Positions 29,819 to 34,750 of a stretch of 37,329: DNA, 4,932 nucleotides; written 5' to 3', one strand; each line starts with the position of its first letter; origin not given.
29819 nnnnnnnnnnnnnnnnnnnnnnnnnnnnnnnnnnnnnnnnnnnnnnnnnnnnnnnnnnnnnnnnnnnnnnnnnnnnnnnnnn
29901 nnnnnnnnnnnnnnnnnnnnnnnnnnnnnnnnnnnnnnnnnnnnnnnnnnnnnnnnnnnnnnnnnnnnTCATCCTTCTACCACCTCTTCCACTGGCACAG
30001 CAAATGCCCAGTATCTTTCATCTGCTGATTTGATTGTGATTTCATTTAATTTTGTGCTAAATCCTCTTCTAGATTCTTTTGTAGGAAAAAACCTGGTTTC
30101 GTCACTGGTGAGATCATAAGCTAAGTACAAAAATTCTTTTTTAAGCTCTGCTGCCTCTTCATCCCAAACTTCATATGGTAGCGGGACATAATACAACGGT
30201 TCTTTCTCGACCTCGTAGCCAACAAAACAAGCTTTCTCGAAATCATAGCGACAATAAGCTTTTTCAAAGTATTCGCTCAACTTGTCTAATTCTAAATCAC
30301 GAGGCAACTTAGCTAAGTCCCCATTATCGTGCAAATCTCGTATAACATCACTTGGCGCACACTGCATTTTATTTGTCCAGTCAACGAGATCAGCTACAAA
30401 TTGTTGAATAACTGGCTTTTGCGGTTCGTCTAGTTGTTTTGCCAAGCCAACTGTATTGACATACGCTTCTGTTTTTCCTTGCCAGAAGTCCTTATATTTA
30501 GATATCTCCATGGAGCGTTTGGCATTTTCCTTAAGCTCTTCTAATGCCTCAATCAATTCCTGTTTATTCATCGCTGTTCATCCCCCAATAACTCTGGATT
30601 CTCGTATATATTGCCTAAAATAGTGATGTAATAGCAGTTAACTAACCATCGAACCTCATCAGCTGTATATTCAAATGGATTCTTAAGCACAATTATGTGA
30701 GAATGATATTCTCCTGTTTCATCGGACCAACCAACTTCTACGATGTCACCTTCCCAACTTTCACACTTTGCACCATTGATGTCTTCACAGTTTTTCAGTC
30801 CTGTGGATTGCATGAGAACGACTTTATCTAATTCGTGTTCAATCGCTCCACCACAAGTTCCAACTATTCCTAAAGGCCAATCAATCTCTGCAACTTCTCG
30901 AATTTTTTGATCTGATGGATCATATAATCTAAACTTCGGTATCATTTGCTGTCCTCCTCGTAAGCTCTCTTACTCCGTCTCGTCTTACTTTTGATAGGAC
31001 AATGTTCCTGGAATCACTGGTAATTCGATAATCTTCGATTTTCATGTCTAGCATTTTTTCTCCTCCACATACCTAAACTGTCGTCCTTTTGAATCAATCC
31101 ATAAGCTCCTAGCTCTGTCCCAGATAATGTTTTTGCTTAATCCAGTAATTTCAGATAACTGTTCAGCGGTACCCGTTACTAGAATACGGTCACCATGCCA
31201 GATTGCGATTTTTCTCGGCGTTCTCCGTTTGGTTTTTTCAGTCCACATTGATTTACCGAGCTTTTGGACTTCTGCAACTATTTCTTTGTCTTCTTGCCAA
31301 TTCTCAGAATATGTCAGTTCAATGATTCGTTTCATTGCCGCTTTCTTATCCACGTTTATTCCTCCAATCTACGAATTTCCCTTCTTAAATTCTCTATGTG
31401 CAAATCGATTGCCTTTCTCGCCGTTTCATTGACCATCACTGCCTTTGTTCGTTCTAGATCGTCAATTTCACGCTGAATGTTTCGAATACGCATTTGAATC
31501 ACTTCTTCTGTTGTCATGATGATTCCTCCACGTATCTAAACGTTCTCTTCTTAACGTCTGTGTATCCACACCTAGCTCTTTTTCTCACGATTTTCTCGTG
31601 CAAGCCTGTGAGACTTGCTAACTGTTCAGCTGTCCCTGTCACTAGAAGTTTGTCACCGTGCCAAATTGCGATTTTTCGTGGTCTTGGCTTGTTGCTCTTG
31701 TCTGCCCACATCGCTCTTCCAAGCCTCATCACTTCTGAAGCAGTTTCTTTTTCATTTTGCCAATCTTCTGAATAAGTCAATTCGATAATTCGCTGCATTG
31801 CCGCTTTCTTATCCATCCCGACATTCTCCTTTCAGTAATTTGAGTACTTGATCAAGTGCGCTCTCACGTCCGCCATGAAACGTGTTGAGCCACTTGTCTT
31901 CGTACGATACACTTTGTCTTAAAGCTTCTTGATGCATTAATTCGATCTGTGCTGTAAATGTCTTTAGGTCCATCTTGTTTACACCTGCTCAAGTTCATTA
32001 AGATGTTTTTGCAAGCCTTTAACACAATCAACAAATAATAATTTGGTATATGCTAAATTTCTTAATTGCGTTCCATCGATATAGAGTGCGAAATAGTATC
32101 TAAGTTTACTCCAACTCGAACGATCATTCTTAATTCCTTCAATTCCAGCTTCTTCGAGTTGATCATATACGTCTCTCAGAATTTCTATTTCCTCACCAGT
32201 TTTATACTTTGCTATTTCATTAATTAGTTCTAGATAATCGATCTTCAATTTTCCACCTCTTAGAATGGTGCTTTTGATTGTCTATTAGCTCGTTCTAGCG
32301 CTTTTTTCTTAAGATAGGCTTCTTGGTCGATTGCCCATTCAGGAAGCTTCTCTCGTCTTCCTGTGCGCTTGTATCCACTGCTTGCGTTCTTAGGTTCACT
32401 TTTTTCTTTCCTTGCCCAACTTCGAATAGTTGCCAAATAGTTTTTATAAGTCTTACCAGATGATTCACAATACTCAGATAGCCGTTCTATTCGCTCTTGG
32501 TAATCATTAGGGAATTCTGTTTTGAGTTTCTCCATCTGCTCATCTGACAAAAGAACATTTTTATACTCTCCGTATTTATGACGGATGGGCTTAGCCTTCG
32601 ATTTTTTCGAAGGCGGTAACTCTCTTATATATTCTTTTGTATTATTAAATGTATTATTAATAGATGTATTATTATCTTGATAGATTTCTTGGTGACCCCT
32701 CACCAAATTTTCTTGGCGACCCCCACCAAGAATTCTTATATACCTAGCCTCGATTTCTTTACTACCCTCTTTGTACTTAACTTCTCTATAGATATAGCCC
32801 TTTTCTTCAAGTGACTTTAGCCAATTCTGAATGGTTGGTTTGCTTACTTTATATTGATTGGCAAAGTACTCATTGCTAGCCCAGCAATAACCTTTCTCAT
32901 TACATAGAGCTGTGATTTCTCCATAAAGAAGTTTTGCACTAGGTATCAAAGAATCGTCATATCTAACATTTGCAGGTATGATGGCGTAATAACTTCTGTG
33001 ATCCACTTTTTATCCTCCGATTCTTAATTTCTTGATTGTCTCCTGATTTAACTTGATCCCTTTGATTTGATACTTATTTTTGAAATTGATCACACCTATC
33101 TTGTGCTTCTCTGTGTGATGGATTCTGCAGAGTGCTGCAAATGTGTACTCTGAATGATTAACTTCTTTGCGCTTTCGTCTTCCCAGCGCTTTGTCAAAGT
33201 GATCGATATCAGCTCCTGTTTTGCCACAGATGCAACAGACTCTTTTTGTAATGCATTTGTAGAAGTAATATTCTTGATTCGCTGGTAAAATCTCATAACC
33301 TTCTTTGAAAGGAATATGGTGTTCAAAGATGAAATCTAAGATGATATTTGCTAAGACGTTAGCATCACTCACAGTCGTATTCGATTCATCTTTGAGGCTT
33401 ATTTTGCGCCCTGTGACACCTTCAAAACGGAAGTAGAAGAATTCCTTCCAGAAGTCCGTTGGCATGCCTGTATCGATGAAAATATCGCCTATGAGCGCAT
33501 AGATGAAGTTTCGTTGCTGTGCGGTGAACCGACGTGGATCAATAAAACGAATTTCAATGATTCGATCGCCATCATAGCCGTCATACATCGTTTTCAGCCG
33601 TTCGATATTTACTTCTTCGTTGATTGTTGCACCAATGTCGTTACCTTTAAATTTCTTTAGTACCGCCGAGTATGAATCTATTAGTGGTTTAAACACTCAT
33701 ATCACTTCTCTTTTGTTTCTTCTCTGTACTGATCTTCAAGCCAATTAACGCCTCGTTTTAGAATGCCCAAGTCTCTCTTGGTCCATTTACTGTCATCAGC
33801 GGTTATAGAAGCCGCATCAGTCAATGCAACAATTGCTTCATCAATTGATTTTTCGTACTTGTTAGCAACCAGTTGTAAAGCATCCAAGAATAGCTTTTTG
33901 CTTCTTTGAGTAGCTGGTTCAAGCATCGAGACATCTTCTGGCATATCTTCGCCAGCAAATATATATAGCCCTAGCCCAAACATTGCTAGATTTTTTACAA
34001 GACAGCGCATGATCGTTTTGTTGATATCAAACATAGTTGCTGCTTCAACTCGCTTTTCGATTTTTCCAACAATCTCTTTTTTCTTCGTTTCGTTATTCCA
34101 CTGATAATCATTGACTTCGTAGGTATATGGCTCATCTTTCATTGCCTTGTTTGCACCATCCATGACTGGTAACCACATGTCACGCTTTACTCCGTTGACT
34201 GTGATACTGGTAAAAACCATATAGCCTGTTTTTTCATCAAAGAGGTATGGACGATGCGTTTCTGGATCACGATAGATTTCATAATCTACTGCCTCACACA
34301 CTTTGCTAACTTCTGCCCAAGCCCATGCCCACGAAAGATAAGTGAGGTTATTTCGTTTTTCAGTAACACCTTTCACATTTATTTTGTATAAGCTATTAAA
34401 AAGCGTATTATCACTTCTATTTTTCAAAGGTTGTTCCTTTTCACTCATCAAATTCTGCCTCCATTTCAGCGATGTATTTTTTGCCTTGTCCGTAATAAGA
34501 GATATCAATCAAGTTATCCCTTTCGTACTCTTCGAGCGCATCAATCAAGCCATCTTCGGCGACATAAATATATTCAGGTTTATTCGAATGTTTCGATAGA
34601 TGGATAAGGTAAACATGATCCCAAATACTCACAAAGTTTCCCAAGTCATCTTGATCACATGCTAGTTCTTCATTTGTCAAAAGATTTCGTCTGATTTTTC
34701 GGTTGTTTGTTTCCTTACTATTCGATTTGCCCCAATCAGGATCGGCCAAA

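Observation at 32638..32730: Origin-of-replication candidate embedded in the DnaD-like replication gene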

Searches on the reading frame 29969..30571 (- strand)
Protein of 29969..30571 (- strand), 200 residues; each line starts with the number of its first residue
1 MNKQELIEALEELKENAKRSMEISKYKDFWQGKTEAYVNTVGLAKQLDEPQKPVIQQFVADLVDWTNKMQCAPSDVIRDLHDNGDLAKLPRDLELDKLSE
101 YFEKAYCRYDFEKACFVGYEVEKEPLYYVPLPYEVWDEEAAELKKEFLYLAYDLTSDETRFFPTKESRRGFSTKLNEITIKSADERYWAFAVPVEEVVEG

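Call 4: search_protein_families(library=pfam, proteins=[window:29969-30571:-], max_evalue=0.01)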
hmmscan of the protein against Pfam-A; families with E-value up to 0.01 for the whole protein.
window:29969-30571:- (200 aa): 1 family
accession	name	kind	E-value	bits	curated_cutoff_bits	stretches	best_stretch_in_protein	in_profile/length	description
PF07852.16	DUF1642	-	1.9e-16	61.2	27.8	1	50-195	1-138/138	Protein of unknown function (DUF1642)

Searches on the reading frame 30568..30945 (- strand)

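Call 4: search_protein_families(library=pfam, proteins=[window:30568-30945:-], max_evalue=0.01)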
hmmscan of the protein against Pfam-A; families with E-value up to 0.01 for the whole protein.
window:30568-30945:- (125 aa): 1 family
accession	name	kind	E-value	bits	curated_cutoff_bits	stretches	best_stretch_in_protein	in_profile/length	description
PF09643.15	YopX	-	1.9e-09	38.1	22.4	1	36-120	42-127/128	YopX protein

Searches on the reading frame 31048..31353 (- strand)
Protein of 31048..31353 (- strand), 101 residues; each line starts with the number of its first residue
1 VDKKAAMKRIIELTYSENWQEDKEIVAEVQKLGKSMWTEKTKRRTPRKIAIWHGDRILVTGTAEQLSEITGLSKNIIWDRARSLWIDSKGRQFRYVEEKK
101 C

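Call 4: search_protein_families(library=pfam, proteins=[window:31048-31353:-], max_evalue=0.01)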
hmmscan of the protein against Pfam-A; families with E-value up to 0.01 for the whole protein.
window:31048-31353:- (101 aa): 0 families

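Call 24: search_protein_families(library=phrogs, proteins=[window:31048-31353:-], max_evalue=0.001)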
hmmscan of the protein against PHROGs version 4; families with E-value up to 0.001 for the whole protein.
window:31048-31353:- (101 aa): 1 family
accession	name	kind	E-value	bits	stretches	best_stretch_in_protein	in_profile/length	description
phrog_5224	-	unknown function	6.7e-58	194.3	1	1-100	1-100/100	-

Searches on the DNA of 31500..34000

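Call 65: search_rna_families(source=window, start=31500, end=34000, threshold=evalue, max_evalue=1)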
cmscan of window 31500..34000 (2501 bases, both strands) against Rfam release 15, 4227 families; matches with E-value up to 1: 0.
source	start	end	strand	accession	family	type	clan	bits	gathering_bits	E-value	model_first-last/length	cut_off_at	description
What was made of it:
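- No Rfam family matches (call 65).
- Tried and rejected: RNA element: there is no Rfam match at E up to 1 (call 65).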

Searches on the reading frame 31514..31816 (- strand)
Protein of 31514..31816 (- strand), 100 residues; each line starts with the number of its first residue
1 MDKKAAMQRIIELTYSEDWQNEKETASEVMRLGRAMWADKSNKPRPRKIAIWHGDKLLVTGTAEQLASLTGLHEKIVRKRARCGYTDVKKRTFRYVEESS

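Call 4: search_protein_families(library=pfam, proteins=[window:31514-31816:-], max_evalue=0.01)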
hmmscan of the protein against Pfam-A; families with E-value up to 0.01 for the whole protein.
window:31514-31816:- (100 aa): 0 families

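Call 24: search_protein_families(library=phrogs, proteins=[window:31514-31816:-], max_evalue=0.001)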
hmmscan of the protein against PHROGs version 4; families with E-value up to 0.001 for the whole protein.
window:31514-31816:- (100 aa): 1 family
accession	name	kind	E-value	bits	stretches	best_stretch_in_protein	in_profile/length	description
phrog_5224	-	unknown function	3.9e-48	162.9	1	1-99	1-99/100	-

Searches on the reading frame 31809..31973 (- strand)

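Call 24: search_protein_families(library=phrogs, proteins=[window:31809-31973:-], max_evalue=0.001)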
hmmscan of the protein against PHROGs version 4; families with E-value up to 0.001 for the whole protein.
window:31809-31973:- (54 aa): 1 family
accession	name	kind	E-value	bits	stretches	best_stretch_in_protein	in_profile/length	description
phrog_21958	-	unknown function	2.7e-41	140.4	1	1-54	1-54/54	-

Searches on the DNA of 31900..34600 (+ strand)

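Call 5: search_dna_similar(query=window:31900-34600:+, collection=phages, mode=near, max_rows=30)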
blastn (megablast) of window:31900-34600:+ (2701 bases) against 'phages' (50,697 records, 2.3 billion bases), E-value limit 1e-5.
Records with a match: 5; places in all: 5; records where one place covers at least 80% of the query: 2.
Best place of each record, by identity: 95-99% 2; 90-95% 3.
By first word of the organism name: Enterococcus 2; Listeria 2; Acinetobacter 1.
By host as written in the record: Listeria monocytogenes 2; Acinetobacter baumannii AB5075 1; Enterococcus sp. VKM B-1578 1; Enterococcus faecium 4995/20 1.
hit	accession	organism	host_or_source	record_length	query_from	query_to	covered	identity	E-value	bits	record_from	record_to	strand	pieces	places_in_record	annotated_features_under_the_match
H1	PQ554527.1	Acinetobacter phage D2SVT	Acinetobacter baumannii AB5075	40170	1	2701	90%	92.3%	0e+0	3432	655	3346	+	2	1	replication initiation protein | Sak-like ssDNA annealing protein | hypothetical protein (x4)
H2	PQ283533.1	Enterococcus phage vB_ElaS_B1578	Enterococcus sp. VKM B-1578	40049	1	2701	90%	92.3%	0e+0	3432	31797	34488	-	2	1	putative replication initiator | DUF1071 domain-containing protein | putative HNHc nuclease | hypothetical protein (x3)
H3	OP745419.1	Enterococcus phage 4995_1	Enterococcus faecium 4995/20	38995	1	2682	58%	94.2%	0e+0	2410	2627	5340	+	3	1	replisome organizer N-terminal domain-containing protein | putative HNHc nuclease | DUF1071 domain-containing protein | hypothetical protein (x2)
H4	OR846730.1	Listeria phage LM 4-11-1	Listeria monocytogenes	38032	1110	2701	32%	95.4%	0e+0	1373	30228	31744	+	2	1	record has no annotation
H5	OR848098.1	Listeria phage LM 4-14-1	Listeria monocytogenes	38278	1110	2701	32%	95.4%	0e+0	1373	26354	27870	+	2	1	record has no annotation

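Call 6: get_annotated_region(hit=H2, flank=3000)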
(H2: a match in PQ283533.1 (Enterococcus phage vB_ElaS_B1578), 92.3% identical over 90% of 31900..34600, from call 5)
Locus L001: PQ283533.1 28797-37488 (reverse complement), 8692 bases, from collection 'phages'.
description: Enterococcus phage vB_ElaS_B1578, complete genome.
organism: Enterococcus phage vB_ElaS_B1578 (NCBI taxid 3348173)
taxonomy: Viruses
host: Enterococcus sp. VKM B-1578; source: -; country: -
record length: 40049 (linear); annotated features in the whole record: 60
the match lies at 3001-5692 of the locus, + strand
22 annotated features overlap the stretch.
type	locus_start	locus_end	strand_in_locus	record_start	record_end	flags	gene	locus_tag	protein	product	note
CDS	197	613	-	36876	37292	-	-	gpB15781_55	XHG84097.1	ArpU family protein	-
CDS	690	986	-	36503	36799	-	-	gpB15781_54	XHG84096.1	hypothetical protein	-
CDS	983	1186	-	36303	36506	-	-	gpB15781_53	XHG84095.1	hypothetical protein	-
CDS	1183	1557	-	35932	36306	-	-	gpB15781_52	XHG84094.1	DUF5406 domain-containing protein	-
CDS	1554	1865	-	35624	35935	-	-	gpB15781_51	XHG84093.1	nucleoside triphosphate pyrophosphohydrolase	-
CDS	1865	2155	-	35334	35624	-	-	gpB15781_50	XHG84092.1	DUF5405 domain-containing protein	-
CDS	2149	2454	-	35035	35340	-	-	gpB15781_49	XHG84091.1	putative DNA-binding protein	-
CDS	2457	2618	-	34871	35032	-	-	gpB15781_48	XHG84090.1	hypothetical protein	-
CDS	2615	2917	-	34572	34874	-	-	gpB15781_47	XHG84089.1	putative DNA-binding protein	-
CDS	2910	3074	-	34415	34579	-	-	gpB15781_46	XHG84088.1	hypothetical protein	-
CDS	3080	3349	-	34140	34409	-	-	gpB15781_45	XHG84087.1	hypothetical protein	-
CDS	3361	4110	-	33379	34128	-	-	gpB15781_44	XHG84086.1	putative replication initiator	-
CDS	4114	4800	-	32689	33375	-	-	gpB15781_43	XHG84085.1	putative HNHc nuclease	-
CDS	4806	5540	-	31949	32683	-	-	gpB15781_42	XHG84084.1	DUF1071 domain-containing protein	-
CDS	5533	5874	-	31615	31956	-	-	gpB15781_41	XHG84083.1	hypothetical protein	-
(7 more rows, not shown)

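Call 7: get_annotated_region(hit=H3, flank=3000)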
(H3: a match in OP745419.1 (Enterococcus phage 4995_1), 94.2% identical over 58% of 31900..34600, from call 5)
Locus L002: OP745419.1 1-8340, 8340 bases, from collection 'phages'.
description: UNVERIFIED_ORG: Enterococcus phage 4995_1, complete genome.
organism: Enterococcus phage 4995_1 (NCBI taxid 3043581)
taxonomy: Viruses; Duplodnaviria; Heunggongvirae; Uroviricota; Caudoviricetes
host: Enterococcus faecium 4995/20; source: hematoma from Homo sapiens; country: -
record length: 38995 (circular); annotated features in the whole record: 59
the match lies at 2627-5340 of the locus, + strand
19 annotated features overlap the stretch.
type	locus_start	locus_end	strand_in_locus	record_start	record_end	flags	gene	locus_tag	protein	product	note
CDS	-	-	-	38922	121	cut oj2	-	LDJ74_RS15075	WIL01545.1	hypothetical protein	Derived by automated computational analysis using gene prediction method: Protein Homology.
CDS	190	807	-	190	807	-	-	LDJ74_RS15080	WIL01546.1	DUF1642 domain-containing protein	Derived by automated computational analysis using gene prediction method: Protein Homology.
CDS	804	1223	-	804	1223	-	-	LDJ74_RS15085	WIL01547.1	YopX family protein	Derived by automated computational analysis using gene prediction method: Protein Homology.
CDS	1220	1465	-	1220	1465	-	-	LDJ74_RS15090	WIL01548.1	hypothetical protein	Derived by automated computational analysis using gene prediction method: Protein Homology.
CDS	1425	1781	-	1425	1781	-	-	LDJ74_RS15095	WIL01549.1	DUF1140 family protein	Derived by automated computational analysis using gene prediction method: Protein Homology.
CDS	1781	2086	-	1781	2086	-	-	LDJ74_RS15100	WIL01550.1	hypothetical protein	Derived by automated computational analysis using gene prediction method: Protein Homology.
CDS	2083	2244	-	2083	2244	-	-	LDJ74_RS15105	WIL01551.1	antitoxin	Derived by automated computational analysis using gene prediction method: Protein Homology.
CDS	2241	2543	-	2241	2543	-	-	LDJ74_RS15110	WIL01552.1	hypothetical protein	Derived by automated computational analysis using gene prediction method: Protein Homology.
CDS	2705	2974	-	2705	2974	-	-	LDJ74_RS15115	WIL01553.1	hypothetical protein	Derived by automated computational analysis using gene prediction method: Protein Homology.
CDS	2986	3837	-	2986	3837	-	-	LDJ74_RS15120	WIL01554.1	replisome organizer N-terminal domain-containing protein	Derived by automated computational analysis using gene prediction method: Protein Homology.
CDS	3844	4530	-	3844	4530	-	-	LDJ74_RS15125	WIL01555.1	putative HNHc nuclease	Derived by automated computational analysis using gene prediction method: Protein Homology.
CDS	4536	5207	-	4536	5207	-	-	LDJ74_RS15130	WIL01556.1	DUF1071 domain-containing protein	Derived by automated computational analysis using gene prediction method: Protein Homology.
CDS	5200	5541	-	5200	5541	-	-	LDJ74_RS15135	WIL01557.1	hypothetical protein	Derived by automated computational analysis using gene prediction method: Protein Homology.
CDS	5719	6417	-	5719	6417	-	-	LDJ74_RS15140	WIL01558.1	Rha family transcriptional regulator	Derived by automated computational analysis using gene prediction method: Protein Homology.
CDS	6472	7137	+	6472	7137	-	-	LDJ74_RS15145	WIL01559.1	hypothetical protein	Derived by automated computational analysis using gene prediction method: Protein Homology.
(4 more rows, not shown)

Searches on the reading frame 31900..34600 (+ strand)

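Call 63: search_protein_families(library=pfam, proteins=[L002:2986-3834:-], max_evalue=0.01)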
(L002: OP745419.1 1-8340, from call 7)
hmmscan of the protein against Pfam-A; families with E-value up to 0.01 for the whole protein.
L002:2986-3834:- (282 aa): 1 family
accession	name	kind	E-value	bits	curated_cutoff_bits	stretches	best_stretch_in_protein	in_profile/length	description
PF09681.16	Phage_rep_org_N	-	6.6e-36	123.4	23.3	1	8-121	1-116/121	N-terminal phage replisome organiser (Phage_rep_org_N)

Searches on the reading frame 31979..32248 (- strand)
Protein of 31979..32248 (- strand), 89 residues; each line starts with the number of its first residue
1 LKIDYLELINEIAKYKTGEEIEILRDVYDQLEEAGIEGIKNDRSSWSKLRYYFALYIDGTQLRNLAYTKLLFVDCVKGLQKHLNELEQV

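Call 4: search_protein_families(library=pfam, proteins=[window:31979-32248:-], max_evalue=0.01)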
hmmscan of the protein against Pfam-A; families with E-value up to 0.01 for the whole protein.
window:31979-32248:- (89 aa): 1 family
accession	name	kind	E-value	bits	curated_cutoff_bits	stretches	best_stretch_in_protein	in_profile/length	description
PF23843.2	DUF7210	-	0.0066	16.4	27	0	14-36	15-37/38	Domain of unknown function (DUF7210)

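Call 24: search_protein_families(library=phrogs, proteins=[window:31979-32248:-], max_evalue=0.001)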
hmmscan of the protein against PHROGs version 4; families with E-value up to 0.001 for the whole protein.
window:31979-32248:- (89 aa): 1 family
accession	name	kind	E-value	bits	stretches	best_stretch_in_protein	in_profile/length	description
phrog_26325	-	unknown function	5e-50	168.9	1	1-89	1-89/89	-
